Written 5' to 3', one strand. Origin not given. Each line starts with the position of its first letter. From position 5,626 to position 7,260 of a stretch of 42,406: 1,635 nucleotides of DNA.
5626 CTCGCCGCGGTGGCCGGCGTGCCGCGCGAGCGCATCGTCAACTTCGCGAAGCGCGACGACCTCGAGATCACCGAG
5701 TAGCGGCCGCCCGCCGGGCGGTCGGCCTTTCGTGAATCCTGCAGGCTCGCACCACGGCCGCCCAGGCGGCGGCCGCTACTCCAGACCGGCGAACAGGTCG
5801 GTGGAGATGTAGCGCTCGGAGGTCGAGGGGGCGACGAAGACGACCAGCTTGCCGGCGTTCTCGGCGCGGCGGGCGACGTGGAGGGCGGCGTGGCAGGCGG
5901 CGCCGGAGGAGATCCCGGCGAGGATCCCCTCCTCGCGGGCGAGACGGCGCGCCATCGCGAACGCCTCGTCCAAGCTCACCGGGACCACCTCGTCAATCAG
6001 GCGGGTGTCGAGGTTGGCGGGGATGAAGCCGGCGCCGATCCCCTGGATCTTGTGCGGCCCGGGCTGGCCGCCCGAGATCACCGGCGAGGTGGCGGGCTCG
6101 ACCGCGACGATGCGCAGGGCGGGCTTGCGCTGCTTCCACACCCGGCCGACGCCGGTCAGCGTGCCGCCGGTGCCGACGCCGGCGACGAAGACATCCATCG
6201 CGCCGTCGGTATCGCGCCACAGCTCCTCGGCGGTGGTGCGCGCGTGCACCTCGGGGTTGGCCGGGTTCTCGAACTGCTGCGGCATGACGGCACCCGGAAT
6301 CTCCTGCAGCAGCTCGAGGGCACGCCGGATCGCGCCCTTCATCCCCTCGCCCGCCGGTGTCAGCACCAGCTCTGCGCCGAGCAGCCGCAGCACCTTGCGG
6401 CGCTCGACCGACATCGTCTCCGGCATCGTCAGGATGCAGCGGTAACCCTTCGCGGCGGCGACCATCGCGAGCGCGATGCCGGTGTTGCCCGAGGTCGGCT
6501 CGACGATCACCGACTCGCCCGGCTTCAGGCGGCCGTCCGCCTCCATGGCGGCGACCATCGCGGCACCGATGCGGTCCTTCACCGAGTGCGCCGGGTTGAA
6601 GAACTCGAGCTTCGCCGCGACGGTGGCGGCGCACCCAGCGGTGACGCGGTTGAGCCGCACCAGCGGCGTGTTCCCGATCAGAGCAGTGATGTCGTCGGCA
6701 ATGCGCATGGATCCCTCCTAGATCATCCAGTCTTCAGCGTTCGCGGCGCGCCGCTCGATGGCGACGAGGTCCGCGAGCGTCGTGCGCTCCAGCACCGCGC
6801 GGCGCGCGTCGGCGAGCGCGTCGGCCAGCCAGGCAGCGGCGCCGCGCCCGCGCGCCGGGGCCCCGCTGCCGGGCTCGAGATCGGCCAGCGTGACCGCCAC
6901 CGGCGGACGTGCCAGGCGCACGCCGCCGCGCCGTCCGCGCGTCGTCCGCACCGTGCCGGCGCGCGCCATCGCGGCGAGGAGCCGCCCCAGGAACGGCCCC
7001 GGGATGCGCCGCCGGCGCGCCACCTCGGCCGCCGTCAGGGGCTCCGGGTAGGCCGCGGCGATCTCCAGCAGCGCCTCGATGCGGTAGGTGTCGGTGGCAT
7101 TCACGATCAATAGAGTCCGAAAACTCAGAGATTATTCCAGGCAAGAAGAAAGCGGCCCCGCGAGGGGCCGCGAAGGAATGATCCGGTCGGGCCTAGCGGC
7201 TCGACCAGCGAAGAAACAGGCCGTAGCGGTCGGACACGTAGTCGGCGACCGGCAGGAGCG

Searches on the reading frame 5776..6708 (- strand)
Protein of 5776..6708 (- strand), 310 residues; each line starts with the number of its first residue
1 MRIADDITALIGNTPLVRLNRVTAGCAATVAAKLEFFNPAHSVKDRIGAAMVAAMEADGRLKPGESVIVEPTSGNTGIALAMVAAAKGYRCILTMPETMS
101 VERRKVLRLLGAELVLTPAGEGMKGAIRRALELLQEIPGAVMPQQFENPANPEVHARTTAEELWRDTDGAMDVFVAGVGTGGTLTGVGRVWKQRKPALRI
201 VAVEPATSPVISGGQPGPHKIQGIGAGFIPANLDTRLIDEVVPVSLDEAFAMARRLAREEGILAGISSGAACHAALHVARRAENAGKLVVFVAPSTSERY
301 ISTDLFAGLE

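Call 110: search_protein_families(library=pfam, proteins=[window:5776-6708:-], max_evalue=0.00001)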
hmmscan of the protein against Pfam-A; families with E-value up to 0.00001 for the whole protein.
window:5776-6708:- (310 aa): 1 family
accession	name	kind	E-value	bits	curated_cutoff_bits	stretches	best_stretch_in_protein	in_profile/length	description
PF00291.31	PALP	-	2.9e-75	253.8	35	1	7-293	1-293/295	Pyridoxal-phosphate dependent enzyme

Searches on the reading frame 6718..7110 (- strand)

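Call 111: search_protein_families(library=pfam, proteins=[window:6718-7110:-], max_evalue=0.00001)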
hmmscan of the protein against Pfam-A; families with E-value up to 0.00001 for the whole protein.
window:6718-7110:- (130 aa): 1 family
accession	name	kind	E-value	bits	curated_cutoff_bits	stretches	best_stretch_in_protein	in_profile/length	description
PF02082.26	Rrf2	-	7.8e-18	65.3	30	1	8-77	6-76/132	Iron-dependent Transcriptional regulator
